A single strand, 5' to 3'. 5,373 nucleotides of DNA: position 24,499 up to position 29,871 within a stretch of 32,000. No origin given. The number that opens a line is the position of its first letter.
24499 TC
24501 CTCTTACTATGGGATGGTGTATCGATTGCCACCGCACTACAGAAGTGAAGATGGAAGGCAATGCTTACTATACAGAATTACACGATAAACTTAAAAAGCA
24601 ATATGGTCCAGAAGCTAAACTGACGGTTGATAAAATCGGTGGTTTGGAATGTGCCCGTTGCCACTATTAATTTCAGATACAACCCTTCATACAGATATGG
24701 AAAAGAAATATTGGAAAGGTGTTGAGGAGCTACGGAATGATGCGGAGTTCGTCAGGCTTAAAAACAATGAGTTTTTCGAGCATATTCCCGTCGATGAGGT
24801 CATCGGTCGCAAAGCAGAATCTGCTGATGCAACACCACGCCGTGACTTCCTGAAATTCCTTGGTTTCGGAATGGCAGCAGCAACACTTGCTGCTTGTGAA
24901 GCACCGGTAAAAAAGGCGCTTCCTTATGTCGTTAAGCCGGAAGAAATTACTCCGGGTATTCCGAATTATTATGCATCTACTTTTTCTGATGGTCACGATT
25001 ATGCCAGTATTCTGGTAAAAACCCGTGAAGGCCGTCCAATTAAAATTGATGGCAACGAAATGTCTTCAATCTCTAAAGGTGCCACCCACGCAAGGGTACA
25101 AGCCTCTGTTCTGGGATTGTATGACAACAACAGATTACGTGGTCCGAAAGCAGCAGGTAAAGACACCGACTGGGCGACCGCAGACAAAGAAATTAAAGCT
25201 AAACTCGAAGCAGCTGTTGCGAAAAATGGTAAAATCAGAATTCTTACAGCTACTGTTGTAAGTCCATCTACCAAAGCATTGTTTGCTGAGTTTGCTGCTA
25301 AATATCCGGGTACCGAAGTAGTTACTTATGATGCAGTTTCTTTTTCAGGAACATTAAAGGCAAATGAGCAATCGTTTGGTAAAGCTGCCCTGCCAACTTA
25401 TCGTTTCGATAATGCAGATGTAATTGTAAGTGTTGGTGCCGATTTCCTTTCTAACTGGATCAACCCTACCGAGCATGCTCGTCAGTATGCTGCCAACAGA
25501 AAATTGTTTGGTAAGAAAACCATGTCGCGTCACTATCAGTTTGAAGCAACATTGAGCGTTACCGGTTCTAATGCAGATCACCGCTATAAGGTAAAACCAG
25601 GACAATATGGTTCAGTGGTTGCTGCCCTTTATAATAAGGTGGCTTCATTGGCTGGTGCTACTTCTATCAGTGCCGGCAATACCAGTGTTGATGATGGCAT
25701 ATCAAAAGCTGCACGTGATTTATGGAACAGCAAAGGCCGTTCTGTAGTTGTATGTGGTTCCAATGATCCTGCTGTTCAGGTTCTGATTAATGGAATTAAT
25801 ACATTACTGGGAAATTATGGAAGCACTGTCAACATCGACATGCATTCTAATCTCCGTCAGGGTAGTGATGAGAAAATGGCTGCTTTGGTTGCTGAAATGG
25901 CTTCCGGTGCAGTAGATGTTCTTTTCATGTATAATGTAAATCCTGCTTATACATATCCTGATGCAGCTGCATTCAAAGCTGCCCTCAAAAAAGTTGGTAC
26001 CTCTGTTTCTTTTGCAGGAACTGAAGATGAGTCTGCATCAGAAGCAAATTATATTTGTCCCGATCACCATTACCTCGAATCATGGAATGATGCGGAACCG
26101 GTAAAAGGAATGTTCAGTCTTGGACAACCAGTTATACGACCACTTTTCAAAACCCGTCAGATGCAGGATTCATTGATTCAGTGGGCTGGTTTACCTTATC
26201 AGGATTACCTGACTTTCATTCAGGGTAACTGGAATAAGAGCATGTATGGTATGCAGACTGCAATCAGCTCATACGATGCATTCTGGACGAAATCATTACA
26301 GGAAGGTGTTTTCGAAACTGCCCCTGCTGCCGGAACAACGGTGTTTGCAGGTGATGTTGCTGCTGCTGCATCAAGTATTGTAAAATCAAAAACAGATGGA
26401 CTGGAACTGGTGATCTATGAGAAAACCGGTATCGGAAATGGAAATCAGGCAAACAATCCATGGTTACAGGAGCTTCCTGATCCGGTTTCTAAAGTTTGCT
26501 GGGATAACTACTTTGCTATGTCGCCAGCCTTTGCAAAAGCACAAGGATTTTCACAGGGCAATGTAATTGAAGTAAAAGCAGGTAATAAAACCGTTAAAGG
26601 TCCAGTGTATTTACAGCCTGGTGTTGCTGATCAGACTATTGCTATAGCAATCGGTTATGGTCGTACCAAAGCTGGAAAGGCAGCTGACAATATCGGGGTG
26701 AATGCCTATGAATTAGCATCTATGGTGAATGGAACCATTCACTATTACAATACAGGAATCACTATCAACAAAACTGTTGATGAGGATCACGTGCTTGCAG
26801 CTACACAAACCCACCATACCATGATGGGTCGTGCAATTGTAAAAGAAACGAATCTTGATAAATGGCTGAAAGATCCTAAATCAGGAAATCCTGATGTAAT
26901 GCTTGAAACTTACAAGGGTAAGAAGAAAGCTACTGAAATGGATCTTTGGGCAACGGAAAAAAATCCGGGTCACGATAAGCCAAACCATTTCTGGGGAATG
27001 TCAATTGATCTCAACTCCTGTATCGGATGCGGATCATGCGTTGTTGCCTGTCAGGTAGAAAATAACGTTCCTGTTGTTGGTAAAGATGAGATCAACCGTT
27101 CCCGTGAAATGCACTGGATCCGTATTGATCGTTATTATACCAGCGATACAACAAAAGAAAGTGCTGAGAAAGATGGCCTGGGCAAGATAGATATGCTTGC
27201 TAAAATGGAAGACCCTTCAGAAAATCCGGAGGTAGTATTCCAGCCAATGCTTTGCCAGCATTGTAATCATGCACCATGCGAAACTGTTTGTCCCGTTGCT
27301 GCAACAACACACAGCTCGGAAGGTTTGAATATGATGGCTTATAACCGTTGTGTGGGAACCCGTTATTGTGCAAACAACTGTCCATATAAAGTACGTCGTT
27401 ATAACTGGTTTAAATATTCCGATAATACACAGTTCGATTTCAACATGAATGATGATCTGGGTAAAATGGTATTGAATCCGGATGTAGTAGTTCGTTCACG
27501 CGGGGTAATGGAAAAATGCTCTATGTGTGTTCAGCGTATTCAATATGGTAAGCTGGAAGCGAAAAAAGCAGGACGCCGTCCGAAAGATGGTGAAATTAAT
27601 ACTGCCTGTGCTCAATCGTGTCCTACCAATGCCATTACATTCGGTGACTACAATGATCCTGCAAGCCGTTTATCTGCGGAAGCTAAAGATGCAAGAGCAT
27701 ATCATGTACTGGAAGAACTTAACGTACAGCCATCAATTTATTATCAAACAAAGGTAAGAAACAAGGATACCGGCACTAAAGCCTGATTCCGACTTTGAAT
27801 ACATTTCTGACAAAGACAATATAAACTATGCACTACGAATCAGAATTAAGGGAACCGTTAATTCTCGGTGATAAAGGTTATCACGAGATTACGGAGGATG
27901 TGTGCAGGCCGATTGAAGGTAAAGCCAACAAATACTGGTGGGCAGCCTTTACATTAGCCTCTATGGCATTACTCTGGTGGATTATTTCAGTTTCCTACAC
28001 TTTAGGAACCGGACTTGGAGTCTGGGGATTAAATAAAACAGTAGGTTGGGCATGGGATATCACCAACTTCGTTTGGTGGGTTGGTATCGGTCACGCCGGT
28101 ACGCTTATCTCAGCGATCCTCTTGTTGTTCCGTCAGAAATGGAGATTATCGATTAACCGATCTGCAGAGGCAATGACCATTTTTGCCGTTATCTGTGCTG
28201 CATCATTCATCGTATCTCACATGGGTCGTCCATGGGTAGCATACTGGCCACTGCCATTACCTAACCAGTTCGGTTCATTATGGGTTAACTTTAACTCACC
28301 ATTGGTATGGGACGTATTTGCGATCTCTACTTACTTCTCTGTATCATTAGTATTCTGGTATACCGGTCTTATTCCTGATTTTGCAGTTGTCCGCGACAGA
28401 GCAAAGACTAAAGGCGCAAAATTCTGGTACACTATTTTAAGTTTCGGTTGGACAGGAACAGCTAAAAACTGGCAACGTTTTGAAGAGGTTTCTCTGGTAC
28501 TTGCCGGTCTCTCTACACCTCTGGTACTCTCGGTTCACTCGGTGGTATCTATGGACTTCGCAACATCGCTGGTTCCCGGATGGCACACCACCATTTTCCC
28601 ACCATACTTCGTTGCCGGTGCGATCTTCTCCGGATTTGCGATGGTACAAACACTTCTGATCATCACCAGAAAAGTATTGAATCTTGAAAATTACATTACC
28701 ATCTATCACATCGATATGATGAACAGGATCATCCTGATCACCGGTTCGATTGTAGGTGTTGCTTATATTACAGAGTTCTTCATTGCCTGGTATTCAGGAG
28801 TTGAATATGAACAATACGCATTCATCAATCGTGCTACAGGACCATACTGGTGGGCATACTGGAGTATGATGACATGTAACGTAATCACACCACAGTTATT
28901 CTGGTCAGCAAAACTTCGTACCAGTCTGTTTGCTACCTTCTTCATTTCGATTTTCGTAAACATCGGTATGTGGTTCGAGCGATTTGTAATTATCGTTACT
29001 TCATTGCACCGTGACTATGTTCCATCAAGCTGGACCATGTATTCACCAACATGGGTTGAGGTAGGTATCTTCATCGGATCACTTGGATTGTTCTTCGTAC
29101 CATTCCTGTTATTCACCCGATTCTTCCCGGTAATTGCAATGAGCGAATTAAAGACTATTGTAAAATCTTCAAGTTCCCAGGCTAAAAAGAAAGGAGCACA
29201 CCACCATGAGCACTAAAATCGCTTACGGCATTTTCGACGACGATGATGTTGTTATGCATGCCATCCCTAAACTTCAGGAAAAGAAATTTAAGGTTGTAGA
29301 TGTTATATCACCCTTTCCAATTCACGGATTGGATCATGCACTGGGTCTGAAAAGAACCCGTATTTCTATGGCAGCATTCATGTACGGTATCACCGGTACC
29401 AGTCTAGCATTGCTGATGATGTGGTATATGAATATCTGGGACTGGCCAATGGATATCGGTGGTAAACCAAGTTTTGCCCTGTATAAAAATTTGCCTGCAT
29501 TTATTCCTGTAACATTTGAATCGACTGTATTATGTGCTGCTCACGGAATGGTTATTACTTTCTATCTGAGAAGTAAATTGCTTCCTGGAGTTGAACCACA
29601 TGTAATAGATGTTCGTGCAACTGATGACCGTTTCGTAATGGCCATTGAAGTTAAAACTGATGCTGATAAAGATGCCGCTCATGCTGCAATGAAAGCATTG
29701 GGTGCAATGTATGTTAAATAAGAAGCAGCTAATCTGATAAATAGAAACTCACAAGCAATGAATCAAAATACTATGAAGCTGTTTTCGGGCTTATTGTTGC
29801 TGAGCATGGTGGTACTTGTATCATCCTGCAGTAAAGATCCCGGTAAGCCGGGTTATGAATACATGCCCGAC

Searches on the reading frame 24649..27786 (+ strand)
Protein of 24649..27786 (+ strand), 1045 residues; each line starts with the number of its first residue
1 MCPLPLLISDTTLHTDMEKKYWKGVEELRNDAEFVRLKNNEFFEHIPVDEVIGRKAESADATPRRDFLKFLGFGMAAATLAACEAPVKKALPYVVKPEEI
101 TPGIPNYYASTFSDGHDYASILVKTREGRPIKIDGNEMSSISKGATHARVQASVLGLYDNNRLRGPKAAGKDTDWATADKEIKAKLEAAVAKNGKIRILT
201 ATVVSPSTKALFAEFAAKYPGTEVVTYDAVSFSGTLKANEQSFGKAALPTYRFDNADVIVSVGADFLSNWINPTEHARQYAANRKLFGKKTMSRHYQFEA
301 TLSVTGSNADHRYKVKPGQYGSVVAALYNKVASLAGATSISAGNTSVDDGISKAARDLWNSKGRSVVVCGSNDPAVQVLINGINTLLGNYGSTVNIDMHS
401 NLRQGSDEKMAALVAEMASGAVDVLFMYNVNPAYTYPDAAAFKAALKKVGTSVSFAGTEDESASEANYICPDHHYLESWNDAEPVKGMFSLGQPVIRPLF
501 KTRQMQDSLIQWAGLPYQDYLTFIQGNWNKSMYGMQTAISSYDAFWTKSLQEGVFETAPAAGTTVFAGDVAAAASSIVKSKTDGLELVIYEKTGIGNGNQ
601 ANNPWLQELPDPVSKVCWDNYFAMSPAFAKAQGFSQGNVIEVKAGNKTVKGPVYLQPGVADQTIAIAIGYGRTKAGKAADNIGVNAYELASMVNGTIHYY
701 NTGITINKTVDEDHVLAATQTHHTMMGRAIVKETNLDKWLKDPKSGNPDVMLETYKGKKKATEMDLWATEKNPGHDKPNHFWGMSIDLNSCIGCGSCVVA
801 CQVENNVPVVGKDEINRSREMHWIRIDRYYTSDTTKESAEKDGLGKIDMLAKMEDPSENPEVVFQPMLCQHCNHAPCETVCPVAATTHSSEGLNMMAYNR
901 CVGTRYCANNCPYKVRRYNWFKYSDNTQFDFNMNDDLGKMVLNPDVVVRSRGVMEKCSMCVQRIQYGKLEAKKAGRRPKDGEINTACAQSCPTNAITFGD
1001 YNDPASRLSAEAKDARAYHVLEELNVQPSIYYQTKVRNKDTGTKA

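Call 8: search_protein_families(library=pfam, proteins=[window:24649-27786:+], max_evalue=0.001)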
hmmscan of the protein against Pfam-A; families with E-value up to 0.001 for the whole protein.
window:24649-27786:+ (1045 aa): 11 families
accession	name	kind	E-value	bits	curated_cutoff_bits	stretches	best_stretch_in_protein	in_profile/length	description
PF12838.12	Fer4_7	-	1.9e-14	54.3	27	1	790-885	1-52/52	4Fe-4S dicluster domain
PF00384.28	Molybdopterin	-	3.7e-12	46.4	24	1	172-503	16-341/353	Molybdopterin oxidoreductase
PF13247.11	Fer4_11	-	4.3e-12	46.5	26.2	1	862-921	3-64/100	4Fe-4S dicluster domain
PF13183.11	Fer4_8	-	5.4e-09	36.9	27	1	788-883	2-66/68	4Fe-4S dicluster domain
PF13187.11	Fer4_9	-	6.5e-07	29.7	27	0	791-883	2-49/52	4Fe-4S dicluster domain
PF13237.11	Fer4_10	-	8.7e-07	29.2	25.5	0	784-805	2-25/53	4Fe-4S dicluster domain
PF12837.12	Fer4_6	-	2e-06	27.9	25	0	785-801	3-19/24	4Fe-4S binding domain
PF12797.12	Fer4_2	-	1e-05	25.6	24.5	1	782-801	1-20/22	4Fe-4S binding domain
PF25160.1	LdpA_Fe-S-bd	-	2.4e-05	24.4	27.6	0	874-914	6-41/49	LdpA Fe-S cluster-binding domain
PF00037.32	Fer4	-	0.00022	21.3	21.1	1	785-803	2-20/24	4Fe-4S binding domain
PF13484.11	Fer4_16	-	0.00082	20.5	30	0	985-1014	6-36/66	4Fe-4S double cluster binding domain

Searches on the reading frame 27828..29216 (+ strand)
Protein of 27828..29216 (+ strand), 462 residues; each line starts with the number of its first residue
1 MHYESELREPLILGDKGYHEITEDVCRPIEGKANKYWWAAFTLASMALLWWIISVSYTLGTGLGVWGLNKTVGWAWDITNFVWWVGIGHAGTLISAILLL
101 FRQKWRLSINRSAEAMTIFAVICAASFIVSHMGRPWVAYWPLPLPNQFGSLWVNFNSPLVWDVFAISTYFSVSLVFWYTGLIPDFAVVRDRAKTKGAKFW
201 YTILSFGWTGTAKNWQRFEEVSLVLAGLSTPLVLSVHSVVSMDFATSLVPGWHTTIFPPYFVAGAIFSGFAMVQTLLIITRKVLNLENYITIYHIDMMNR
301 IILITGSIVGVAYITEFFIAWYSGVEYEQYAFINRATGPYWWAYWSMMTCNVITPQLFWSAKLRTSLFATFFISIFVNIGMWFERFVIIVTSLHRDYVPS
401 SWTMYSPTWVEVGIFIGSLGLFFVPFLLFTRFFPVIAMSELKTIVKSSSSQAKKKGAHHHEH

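Call 8: search_protein_families(library=pfam, proteins=[window:27828-29216:+], max_evalue=0.001)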
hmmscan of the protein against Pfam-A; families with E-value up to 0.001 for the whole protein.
window:27828-29216:+ (462 aa): 1 family
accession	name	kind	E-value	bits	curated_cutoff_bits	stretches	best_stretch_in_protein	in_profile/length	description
PF03916.19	NrfD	-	4e-19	69.8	25.8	1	67-393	4-309/313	Polysulphide reductase, NrfD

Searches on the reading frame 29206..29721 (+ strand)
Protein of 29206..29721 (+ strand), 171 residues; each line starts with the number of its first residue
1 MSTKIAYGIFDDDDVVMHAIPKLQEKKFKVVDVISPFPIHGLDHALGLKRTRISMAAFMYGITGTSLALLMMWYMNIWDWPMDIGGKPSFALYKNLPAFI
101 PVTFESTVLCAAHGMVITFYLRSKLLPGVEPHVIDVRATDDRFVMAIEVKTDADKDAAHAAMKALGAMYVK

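Call 8: search_protein_families(library=pfam, proteins=[window:29206-29721:+], max_evalue=0.001)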
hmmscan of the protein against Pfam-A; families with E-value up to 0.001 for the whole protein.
window:29206-29721:+ (171 aa): 1 family
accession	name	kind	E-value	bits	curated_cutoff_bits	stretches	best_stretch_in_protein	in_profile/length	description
PF11821.13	ActD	-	2.4e-60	203.5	25.7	1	5-171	2-169/170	Alternative complex III, ActD subunit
